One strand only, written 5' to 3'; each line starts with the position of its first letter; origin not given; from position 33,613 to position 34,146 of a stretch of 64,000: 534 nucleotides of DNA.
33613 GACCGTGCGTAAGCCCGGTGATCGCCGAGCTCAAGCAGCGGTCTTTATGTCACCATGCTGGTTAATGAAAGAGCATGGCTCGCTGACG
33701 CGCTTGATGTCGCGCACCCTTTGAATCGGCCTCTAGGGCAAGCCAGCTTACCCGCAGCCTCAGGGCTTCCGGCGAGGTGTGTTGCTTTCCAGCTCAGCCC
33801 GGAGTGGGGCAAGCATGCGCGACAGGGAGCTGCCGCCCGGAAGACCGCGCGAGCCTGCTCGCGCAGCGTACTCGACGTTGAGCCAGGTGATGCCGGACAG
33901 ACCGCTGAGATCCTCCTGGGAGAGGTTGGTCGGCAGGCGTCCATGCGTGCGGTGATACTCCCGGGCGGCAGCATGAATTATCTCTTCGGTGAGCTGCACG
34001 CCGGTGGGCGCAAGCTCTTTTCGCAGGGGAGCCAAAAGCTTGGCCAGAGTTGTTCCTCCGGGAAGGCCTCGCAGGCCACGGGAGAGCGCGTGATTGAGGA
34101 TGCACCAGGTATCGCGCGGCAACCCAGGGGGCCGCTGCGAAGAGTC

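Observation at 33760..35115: Protein of five tandem ~72-aa repeats resembling helicase-associated (HA) domains, standing alone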

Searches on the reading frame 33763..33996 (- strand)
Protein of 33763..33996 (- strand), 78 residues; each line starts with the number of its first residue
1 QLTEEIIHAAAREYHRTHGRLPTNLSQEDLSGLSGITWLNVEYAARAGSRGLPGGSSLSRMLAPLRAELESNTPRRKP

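Call 36: search_protein_families(library=pfam, alignment_id=A3, max_evalue=10)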
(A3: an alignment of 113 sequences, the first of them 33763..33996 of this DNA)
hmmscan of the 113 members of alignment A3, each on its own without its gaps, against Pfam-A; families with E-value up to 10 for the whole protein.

A. member 1, window:33763-33996:- (78 aa): 0 families

B. families by the number of members that match (of 113 scanned): 11 families
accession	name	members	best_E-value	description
PF11953.13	DUF3470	1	0.014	Domain of unknown function (DUF3470)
PF18193.7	Fibrillin_U_N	1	0.05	Fibrillin 1 unique N-terminal domain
PF15591.11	Imm31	1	0.06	Immunity protein 31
PF16191.10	E1_4HB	1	0.091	Ubiquitin-activating enzyme E1 four-helix bundle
PF00269.25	SASP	1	0.11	Small, acid-soluble spore proteins, alpha/beta type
PF07347.17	CI-B14_5a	1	0.11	NADH:ubiquinone oxidoreductase subunit B14.5a (Complex I-B14.5a)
PF12732.12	YtxH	1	0.14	YtxH-like protein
PF13508.13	Acetyltransf_7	1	0.18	Acetyltransferase (GNAT) domain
PF03537.19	Glyco_hydro_114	1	0.2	Glycoside-hydrolase family GH114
PF12980.13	DUF3864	1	0.22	Domain of Unknown Function with PDB structure (DUF3864)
PF22097.1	McpB_HAMP_1st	1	0.26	Methyl-accepting chemotaxis protein McpB, first HAMP domain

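Call 45: predict_structure(alignment_id=A3)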
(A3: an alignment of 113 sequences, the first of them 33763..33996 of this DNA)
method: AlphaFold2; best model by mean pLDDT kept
length: 78 residues; sequences in the alignment: 113
mean_pLDDT: 88.6   pTM: 0.73
mean pLDDT of the five models: 88.6, 86.9, 86.5, 85.3, 84.9
residues with pLDDT >= 90: 52; 70-90: 20; 50-70: 6; < 50: 0
segments of 3 or more residues with pLDDT < 50: none
pLDDT, mean of each block of 10 residues (from residue 1): 91 93 90 88 92 90 92 67
secondary structure, 60 per line:
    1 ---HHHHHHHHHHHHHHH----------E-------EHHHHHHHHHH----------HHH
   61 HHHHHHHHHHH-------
elements in order: H4-18 H38-47 H58-71

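Call 49: fold_search(model_id=the predicted structure, library=pdb)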
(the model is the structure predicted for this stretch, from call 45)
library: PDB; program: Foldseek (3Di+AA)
matches with E <= 10: 56; with E <= 0.001: 0
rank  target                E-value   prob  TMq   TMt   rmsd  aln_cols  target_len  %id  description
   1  9ira_B                7.4e-01  0.08  0.29  0.10  11.9        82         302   18  IBV 3CL protease (3CLpro) in complex with compound 6 (released 2025-12-24)
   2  3or2_C                1.7e+00  0.09  0.32  0.25   7.2        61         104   16  Crystal structure of dissimilatory sulfite reductase II (DsrII) (released 2010-09-22)
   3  7syb                  1.7e+00  0.07  0.31  0.25   7.1        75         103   16  Crystal Structure of sulfurtransferase (DsrC family protein) from Acinetobacter baumannii (released 2021-12-08)
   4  2xsj_C                2.0e+00  0.07  0.26  0.20   8.0        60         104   15  Structure of desulforubidin from Desulfomicrobium norvegicum (released 2011-08-24)
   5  3ol3_B                2.5e+00  0.07  0.29  0.26   6.4        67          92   16  Crystal structure of a putative uncharacterized protein from Mycobacterium smegamtis, an ortholog of Rv0543c, iodide p (released 2010-09-08)
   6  7pzy_O                2.5e+00  0.06  0.30  0.18   5.9        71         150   14  Structure of the vacant Candida albicans 80S ribosome (released 2022-05-18)
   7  9mw0_G                2.6e+00  0.04  0.26  0.25  10.7        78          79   20  Bipartite complex of MmpL5-AcpM from Mycolicibacterium smegmatis (released 2025-07-30)
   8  4xlx_D                2.6e+00  0.02  0.21  0.09  13.6        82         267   21  Crystal structure of BjKS from Bradyrhizobium japonicum (released 2015-02-04)
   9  7cm8                  3.0e+00  0.02  0.23  0.09  12.2        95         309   15  High resolution crystal structure of M92A mutant of O-acetyl-L-serine sulfhydrylase from Haemophilus influenzae (released 2020-08-19)
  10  1z0x_A                3.3e+00  0.13  0.46  0.21   4.4        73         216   12  Crystal structure of transcriptional regulator, tetR Family from Enterococcus faecalis V583 (released 2005-04-19)
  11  4eek                  3.3e+00  0.04  0.29  0.14  10.7        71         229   13  Crystal structure of HAD FAMILY HYDROLASE DR_1622 from Deinococcus radiodurans R1 (TARGET EFI-501256) With bound phospha (released 2012-04-18)
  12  8oj3_P                3.7e+00  0.05  0.30  0.19   5.9        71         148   14  Crystal structure of the Candida albicans 80S ribosome in complex with geneticin G418 (rotated state) (released 2024-10-09)
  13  1l0o_C                4.0e+00  0.10  0.37  0.47   3.4        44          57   30  Crystal Structure of the Bacillus stearothermophilus Anti-Sigma Factor SpoIIAB with the Sporulation Sigma Factor Sigma (released 2002-04-03)
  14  1pq0                  4.0e+00  0.02  0.23  0.15  11.9        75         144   17  Crystal structure of mouse Bcl-xl (released 2003-09-23)
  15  2fsj                  4.0e+00  0.02  0.23  0.07  14.6        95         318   17  Crystal structure of Ta0583, an archaeal actin homolog, native data (released 2006-04-18)
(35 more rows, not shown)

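Call 50: search_protein_representatives(alignment_id=A3)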
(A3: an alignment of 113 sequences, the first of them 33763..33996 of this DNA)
Query: 113 sequences, 70 profile positions. Proteins with E-value up to 0.001 (for the whole library): 3540; up to 1e-10: 2814; up to 1e-30: 1376. The best 150 are listed.
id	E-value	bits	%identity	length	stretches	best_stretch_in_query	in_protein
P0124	0.0e+00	1153.2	-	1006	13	1-68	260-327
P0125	0.0e+00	1033.4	-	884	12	2-68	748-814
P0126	0.0e+00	1006.5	-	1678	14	2-67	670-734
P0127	1.4e-297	976.3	-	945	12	2-65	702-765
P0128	9.5e-292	957.6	-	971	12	1-69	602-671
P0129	2.9e-285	936.9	-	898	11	2-69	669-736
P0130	2.3e-284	934.0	-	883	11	2-68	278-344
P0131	1.2e-275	906.0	-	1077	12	2-67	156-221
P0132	1.7e-271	892.8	-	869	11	2-69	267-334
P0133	2.8e-271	892.1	-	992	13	1-68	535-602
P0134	9.5e-270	887.2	-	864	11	1-68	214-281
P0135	1.6e-260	857.6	-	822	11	1-65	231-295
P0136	6.2e-258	849.3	-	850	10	1-63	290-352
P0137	8.9e-258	848.8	-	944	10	1-68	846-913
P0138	5.9e-248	817.3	-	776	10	1-67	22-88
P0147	4.3e-223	737.7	-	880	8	1-68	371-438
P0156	5.7e-203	673.2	-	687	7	1-68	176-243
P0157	1.5e-202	671.9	-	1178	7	1-68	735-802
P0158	1.6e-202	671.8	-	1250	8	1-69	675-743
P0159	3.8e-202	670.6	-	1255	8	2-68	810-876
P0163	5.2e-195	647.7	-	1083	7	1-68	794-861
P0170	3.0e-190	632.4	-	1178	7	1-69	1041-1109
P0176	1.8e-188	626.8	-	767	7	1-64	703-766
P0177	6.7e-187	621.7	-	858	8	1-67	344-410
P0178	6.4e-186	618.6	-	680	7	1-69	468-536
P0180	4.8e-184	612.6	-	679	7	2-67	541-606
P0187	1.1e-174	582.6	-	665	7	1-68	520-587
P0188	1.4e-174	582.2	-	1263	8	1-69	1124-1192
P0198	8.1e-167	557.4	-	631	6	1-69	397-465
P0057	1.6e-165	553.2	-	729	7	1-67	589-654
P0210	6.6e-156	522.4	-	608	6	1-68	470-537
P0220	1.6e-149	502.0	-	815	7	1-69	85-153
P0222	5.0e-148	497.2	-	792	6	1-68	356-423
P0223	5.2e-147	493.9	-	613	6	1-68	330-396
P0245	8.9e-141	474.0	-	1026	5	1-68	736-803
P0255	2.0e-137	463.2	-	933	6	1-63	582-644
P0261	6.0e-135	455.3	-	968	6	1-68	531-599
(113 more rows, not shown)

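Call 51: search_protein_families(library=pfam, proteins=[P0126, P0157, P0158, P0159, P0163, P0170, P0188, P0245], max_evalue=0.001)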
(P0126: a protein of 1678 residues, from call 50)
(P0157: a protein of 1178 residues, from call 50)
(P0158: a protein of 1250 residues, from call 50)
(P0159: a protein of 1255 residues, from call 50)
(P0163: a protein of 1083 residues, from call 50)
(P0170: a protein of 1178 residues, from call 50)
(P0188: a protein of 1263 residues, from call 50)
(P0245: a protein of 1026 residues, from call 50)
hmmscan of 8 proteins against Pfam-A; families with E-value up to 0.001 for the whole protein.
P0126 (1678 aa): 6 families
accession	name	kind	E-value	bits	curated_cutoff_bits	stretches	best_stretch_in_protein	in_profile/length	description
PF13156.12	Mrr_cat_2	-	1.6e-32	112.5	22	1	38-151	2-119/127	Restriction endonuclease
PF04851.21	ResIII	-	2.6e-21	76.7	22.5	1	164-350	3-163/164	Type III restriction enzyme, res subunit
PF00270.35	DEAD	-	6.3e-10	39.5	26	1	166-350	1-161/167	DEAD/DEAH box helicase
PF00271.37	Helicase_C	-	2.1e-06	28.4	23.5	1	495-564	43-109/110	Helicase conserved C-terminal domain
PF00176.29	SNF2-rel_dom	-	1.5e-05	24.7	24.9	1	191-349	25-163/290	SNF2-related domain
PF04471.18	Mrr_cat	-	7.2e-05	23.3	21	0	60-130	31-101/115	Restriction endonuclease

P0157 (1178 aa): 3 families
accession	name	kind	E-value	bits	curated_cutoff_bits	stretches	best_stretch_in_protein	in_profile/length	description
PF04851.21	ResIII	-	9.3e-13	48.9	22.5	1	155-347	3-161/164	Type III restriction enzyme, res subunit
PF13156.12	Mrr_cat_2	-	3.4e-11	43.6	22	1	23-107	8-86/127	Restriction endonuclease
PF00271.37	Helicase_C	-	1e-07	32.6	23.5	1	472-552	31-108/110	Helicase conserved C-terminal domain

P0158 (1250 aa): 6 families
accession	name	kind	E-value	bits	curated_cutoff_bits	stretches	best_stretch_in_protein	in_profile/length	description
PF13156.12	Mrr_cat_2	-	9.1e-24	84.2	22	1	53-172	2-121/127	Restriction endonuclease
PF04851.21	ResIII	-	2.1e-23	83.4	22.5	1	184-370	3-163/164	Type III restriction enzyme, res subunit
PF00270.35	DEAD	-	1.7e-11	44.6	26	1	188-370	3-161/167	DEAD/DEAH box helicase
PF00271.37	Helicase_C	-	1.1e-08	35.7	23.5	1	461-573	11-108/110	Helicase conserved C-terminal domain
PF00176.29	SNF2-rel_dom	-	1e-05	25.2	24.9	1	188-369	1-163/290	SNF2-related domain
PF04471.18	Mrr_cat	-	2e-05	25.1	21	1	41-160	8-111/115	Restriction endonuclease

P0159 (1255 aa): 4 families
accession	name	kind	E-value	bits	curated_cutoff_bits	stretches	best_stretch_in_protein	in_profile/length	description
PF13156.12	Mrr_cat_2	-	4.7e-28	98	22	1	32-151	2-120/127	Restriction endonuclease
PF04851.21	ResIII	-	4.3e-19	69.5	22.5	1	163-348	2-163/164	Type III restriction enzyme, res subunit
PF00271.37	Helicase_C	-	5.7e-13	49.5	23.5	1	435-554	5-109/110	Helicase conserved C-terminal domain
PF00270.35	DEAD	-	2.8e-09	37.4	26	1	167-348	2-161/167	DEAD/DEAH box helicase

P0163 (1083 aa): 1 family
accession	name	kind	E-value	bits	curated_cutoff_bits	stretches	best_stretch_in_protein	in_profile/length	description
PF04851.21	ResIII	-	1.4e-05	25.5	22.5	1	2-159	28-164/164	Type III restriction enzyme, res subunit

P0170 (1178 aa): 4 families
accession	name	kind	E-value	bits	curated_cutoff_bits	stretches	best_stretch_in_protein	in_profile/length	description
PF13156.12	Mrr_cat_2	-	1.1e-17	64.5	22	1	45-141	2-92/127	Restriction endonuclease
PF04851.21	ResIII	-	2.6e-14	53.9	22.5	1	179-369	2-161/164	Type III restriction enzyme, res subunit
PF00271.37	Helicase_C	-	8.9e-10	39.2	23.5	1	466-566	16-108/110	Helicase conserved C-terminal domain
PF00270.35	DEAD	-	1.9e-06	28.2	26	1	183-369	2-159/167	DEAD/DEAH box helicase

P0188 (1263 aa): 5 families
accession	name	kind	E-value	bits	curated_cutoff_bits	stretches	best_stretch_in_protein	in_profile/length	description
PF04851.21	ResIII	-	4.1e-16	59.7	22.5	1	184-369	2-161/164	Type III restriction enzyme, res subunit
PF13156.12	Mrr_cat_2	-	1.2e-11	45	22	1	44-136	2-85/127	Restriction endonuclease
PF00271.37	Helicase_C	-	5.2e-08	33.5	23.5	1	498-573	38-110/110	Helicase conserved C-terminal domain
PF00270.35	DEAD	-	2.2e-05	24.7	26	1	188-369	2-159/167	DEAD/DEAH box helicase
PF00176.29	SNF2-rel_dom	-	0.00076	19.1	24.9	0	228-369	44-162/290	SNF2-related domain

P0245 (1026 aa): 4 families
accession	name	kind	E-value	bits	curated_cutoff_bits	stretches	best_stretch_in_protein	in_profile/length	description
PF13156.12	Mrr_cat_2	-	7.7e-33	113.5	22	1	40-153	1-118/127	Restriction endonuclease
PF04851.21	ResIII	-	1.3e-20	74.3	22.5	1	169-351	4-163/164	Type III restriction enzyme, res subunit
PF00271.37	Helicase_C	-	2.6e-07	31.3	23.5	1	449-557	16-109/110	Helicase conserved C-terminal domain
PF04471.18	Mrr_cat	-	0.00027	21.5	21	1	29-126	7-93/115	Restriction endonuclease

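Call 52: search_protein_families(library=pfam, proteins=[P0255, P0261, P0147, P0220, P0222, P0131, P0137, P0176, P0177], max_evalue=0.001)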
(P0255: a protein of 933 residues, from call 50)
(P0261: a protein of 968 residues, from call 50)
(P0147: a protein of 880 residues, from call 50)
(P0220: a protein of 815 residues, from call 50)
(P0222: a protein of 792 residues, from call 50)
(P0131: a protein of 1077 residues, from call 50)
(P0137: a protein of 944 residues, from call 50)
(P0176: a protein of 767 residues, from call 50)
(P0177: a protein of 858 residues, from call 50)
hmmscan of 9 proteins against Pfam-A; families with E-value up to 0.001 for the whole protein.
P0255 (933 aa): 3 families
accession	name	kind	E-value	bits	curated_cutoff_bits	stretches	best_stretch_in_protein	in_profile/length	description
PF04851.21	ResIII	-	8.5e-11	42.5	22.5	1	32-219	3-163/164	Type III restriction enzyme, res subunit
PF00271.37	Helicase_C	-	1.7e-06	28.7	23.5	1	301-409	11-108/110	Helicase conserved C-terminal domain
PF00270.35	DEAD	-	0.00012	22.3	26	1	56-219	18-161/167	DEAD/DEAH box helicase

P0261 (968 aa): 2 families
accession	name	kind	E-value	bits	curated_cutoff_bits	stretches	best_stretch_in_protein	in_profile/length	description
PF04851.21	ResIII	-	9.3e-08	32.6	22.5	1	5-176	21-162/164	Type III restriction enzyme, res subunit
PF00270.35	DEAD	-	1e-05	25.7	26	1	9-177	16-161/167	DEAD/DEAH box helicase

P0147 (880 aa): 2 families
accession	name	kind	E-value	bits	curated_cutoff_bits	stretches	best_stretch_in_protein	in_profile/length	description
PF00271.37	Helicase_C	-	9.3e-11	42.4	23.5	1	82-194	5-109/110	Helicase conserved C-terminal domain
PF13711.11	DUF4160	-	0.00027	21.5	23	0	511-532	37-58/65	Domain of unknown function (DUF4160)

P0220 (815 aa): 0 families

P0222 (792 aa): 1 family
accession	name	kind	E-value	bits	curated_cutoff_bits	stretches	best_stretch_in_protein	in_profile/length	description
PF00271.37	Helicase_C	-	5.2e-08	33.6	23.5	1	183-251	44-109/110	Helicase conserved C-terminal domain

P0131 (1077 aa): 1 family
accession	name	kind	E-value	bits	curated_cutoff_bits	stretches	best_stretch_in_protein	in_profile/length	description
PF25590.1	DUF7936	-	0.00023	22.3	27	0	461-481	56-76/103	Domain of unknown function (DUF7936)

P0137 (944 aa): 3 families
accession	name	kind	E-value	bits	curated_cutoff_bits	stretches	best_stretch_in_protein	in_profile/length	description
PF13156.12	Mrr_cat_2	-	8.6e-17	61.7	22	1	36-148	2-121/127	Restriction endonuclease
PF01966.28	HD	-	0.00019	22.1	22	0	241-337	67-115/116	HD domain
PF25590.1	DUF7936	-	0.00067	20.8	27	0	397-413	58-74/103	Domain of unknown function (DUF7936)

P0176 (767 aa): 1 family
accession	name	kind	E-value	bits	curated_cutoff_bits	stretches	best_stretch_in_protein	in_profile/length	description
PF00271.37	Helicase_C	-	6.1e-09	36.5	23.5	1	81-153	37-109/110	Helicase conserved C-terminal domain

P0177 (858 aa): 0 families

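Call 63: search_protein_families(library=pfam, proteins=[P0158], max_evalue=1)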
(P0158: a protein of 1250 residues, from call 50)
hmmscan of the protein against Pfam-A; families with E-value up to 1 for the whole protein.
P0158 (1250 aa): 8 families
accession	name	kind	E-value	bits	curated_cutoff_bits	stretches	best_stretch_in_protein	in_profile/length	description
PF13156.12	Mrr_cat_2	-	9.1e-24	84.2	22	1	53-172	2-121/127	Restriction endonuclease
PF04851.21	ResIII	-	2.1e-23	83.4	22.5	1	184-370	3-163/164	Type III restriction enzyme, res subunit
PF00270.35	DEAD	-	1.7e-11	44.6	26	1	188-370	3-161/167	DEAD/DEAH box helicase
PF00271.37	Helicase_C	-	1.1e-08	35.7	23.5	1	461-573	11-108/110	Helicase conserved C-terminal domain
PF00176.29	SNF2-rel_dom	-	1e-05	25.2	24.9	1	188-369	1-163/290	SNF2-related domain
PF04471.18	Mrr_cat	-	2e-05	25.1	21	1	41-160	8-111/115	Restriction endonuclease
PF09848.15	SLFN-g3_helicase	-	0.09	12.5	24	1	295-348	49-99/354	Schlafen group 3, DNA/RNA helicase domain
PF18766.7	SWI2_SNF2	-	0.2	11.7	26.7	0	330-407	120-180/221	SWI2/SNF2 ATPase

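Call 64: search_solved_structures(query=A3, max_evalue=10)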
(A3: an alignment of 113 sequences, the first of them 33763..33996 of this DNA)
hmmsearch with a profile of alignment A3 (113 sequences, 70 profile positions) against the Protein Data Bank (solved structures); distinct sequences matched with E-value up to 10: 5.
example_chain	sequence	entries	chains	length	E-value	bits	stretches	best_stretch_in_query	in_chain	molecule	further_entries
7csq_B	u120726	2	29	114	0.6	13.1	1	25-50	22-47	Tumor necrosis factor receptor type 1-associated DEATH domain protein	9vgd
5xme_A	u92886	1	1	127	0.63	13.1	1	26-50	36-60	Tumor necrosis factor receptor type 1-associated DEATH domain protein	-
9vin_E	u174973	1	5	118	0.64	13.1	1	26-50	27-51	Tumor necrosis factor receptor type 1-associated DEATH domain protein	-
6ac0_A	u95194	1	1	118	0.64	13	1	26-50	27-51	Tumor necrosis factor receptor type 1-associated DEATH domain protein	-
5w8p_A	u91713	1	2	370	0.72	12.9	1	16-57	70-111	Homoserine O-acetyltransferase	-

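Call 75: fold_search(model_id=the predicted structure, library=viral)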
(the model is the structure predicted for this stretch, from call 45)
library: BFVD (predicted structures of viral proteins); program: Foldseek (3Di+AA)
matches with E <= 10: 114; with E <= 0.001: 0
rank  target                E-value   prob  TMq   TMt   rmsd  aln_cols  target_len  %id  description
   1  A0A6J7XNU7            4.3e-01  0.21  0.41  0.16  12.7        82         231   20  Uncharacterized protein [uncultured Caudovirales phage]
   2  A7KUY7                6.5e-01  0.51  0.52  0.32   3.9        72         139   12  (no name in the UniProt tables at hand)
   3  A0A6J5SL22            7.0e-01  0.09  0.28  0.06   9.2        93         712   22  RepB DNA-primase from phage plasmid [uncultured Caudovirales phage]
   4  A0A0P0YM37            8.6e-01  0.06  0.26  0.12  10.2        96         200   21  (no name in the UniProt tables at hand)
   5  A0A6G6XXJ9            1.4e+00  0.18  0.44  0.08   4.5        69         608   16  (no name in the UniProt tables at hand)
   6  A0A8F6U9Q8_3          1.5e+00  0.08  0.32  0.03   9.7        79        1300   19  (no name in the UniProt tables at hand)
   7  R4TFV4                1.6e+00  0.08  0.33  0.26  10.1        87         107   17  Uncharacterized protein [Halorubrum tailed virus 4]
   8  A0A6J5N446            1.6e+00  0.06  0.27  0.20   7.8        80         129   15  Uncharacterized protein [uncultured Caudovirales phage]
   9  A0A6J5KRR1            1.7e+00  0.06  0.29  0.25  10.3        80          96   15  Uncharacterized protein [uncultured Caudovirales phage]
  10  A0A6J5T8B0            1.7e+00  0.04  0.24  0.06   9.3        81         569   20  Uncharacterized protein [uncultured Caudovirales phage]
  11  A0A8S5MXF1            1.9e+00  0.04  0.27  0.09  12.8        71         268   14  Uncharacterized protein [Myoviridae sp. ct3wi9]
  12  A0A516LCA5            2.3e+00  0.07  0.32  0.24   7.3        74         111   15  (no name in the UniProt tables at hand)
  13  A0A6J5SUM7            2.3e+00  0.07  0.38  0.27   6.9        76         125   12  Uncharacterized protein [uncultured Caudovirales phage]
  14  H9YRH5                2.5e+00  0.20  0.47  0.32   4.0        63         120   16  (no name in the UniProt tables at hand)
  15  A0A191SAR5            2.5e+00  0.14  0.44  0.09   4.1        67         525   12  (no name in the UniProt tables at hand)
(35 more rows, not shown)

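Call 76: search_protein_families(library=padloc, proteins=[P0158], max_evalue=0.01)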
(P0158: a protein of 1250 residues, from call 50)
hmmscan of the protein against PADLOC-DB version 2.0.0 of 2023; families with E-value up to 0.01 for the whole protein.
P0158 (1250 aa): 14 families
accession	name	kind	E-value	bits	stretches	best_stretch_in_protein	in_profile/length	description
PDLC03597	REase_MTase_IIG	-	2e-122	408.2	1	32-630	16-652/1646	Type IIG restriction enzyme-methyltransferase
PDLC03051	REase_MTase_I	-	2.6e-79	264.8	1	35-629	30-656/1591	Type I restriction enzyme-methyltransferase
PDLC02707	PbeA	-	6.1e-24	82.6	2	173-422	241-457/672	PbeA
PDLC02704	PbeA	-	6.1e-19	65.9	2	167-419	240-459/682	PbeA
PDLC02706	PbeA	-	8.3e-14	49.1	1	188-418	273-474/722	PbeA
PDLC02703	PbeA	-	1.9e-08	31.4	2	182-233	244-291/626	PbeA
PDLC03049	REase_I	-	4.5e-07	26.2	1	325-418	281-359/807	Type I restriction enzyme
PDLC03658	mREase_IV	-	2.9e-06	23.3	1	509-583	483-554/953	Type IV methyl-directed restriction enzyme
PDLC02705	PbeA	-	0.00076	15.7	0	537-582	583-628/691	PbeA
PDLC01439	typeIV_DinG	-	0.00086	16.1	0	182-247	13-77/575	CAS-IV-A; associated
PDLC03047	REase_I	-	0.0015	14.3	0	318-418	446-531/1107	Type I restriction enzyme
PDLC03659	mREase_IV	-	0.0027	13.6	0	522-585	501-564/945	Type IV methyl-directed restriction enzyme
PDLC01710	Cas3a1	-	0.0075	12.7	0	169-224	182-239/745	Cas3_1_CAS-I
PDLC01323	Cas3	-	0.0096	13.7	0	326-423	114-190/294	CAS-I-D; effector_G3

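Call 86: search_protein_families(library=pfam, proteins=[P0156, P0178, P0180, P0187, P0198, P0210, P0223, P0131, P0177, P0220], max_evalue=0.01)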
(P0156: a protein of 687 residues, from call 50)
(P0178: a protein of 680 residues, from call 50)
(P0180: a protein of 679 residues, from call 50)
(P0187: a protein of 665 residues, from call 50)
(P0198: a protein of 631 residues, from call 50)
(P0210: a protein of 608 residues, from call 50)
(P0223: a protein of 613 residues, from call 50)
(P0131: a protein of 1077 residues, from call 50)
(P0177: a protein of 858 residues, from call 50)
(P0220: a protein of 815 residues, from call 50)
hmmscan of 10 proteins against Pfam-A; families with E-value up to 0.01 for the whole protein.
P0156 (687 aa): 0 families

P0178 (680 aa): 0 families

P0180 (679 aa): 3 families
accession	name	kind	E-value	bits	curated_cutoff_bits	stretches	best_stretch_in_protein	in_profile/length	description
PF13156.12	Mrr_cat_2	-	1.6e-29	102.8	22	1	32-142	1-119/127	Restriction endonuclease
PF04471.18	Mrr_cat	-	8e-09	36.1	21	1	49-135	27-113/115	Restriction endonuclease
PF20271.3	CATASP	-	3.4e-05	24.1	29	0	418-441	13-36/86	CATRA-Associated Small Protein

P0187 (665 aa): 2 families
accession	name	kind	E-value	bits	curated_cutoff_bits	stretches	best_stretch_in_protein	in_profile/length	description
PF10531.15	SLBB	-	0.0037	17.5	27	0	490-515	12-37/55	SLBB domain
PF08939.15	Bles03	-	0.0054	17.1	23.1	0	299-344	142-187/255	Basophilic leukemia-expressed protein Bles03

P0198 (631 aa): 4 families
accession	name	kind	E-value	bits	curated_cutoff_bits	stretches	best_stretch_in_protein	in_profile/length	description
PF13156.12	Mrr_cat_2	-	2.4e-16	60.2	22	1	39-149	3-121/127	Restriction endonuclease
PF01966.28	HD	-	0.00026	21.7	22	0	375-410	76-115/116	HD domain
PF04471.18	Mrr_cat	-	0.00072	20.1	21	1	24-140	5-113/115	Restriction endonuclease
PF02020.24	W2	-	0.0089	16.5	30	0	321-336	36-51/79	eIF4-gamma/eIF5/eIF2-epsilon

P0210 (608 aa): 2 families
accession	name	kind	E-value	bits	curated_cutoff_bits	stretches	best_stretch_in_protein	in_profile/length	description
PF13156.12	Mrr_cat_2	-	2.8e-28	98.8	22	1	33-143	2-119/127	Restriction endonuclease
PF04471.18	Mrr_cat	-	8.4e-07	29.6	21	1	48-132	26-109/115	Restriction endonuclease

P0223 (613 aa): 0 families

P0131 (1077 aa): 1 family
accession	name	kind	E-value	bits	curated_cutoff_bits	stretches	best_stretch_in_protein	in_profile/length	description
PF25590.1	DUF7936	-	0.00023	22.3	27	0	461-481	56-76/103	Domain of unknown function (DUF7936)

P0177 (858 aa): 0 families

P0220 (815 aa): 0 families
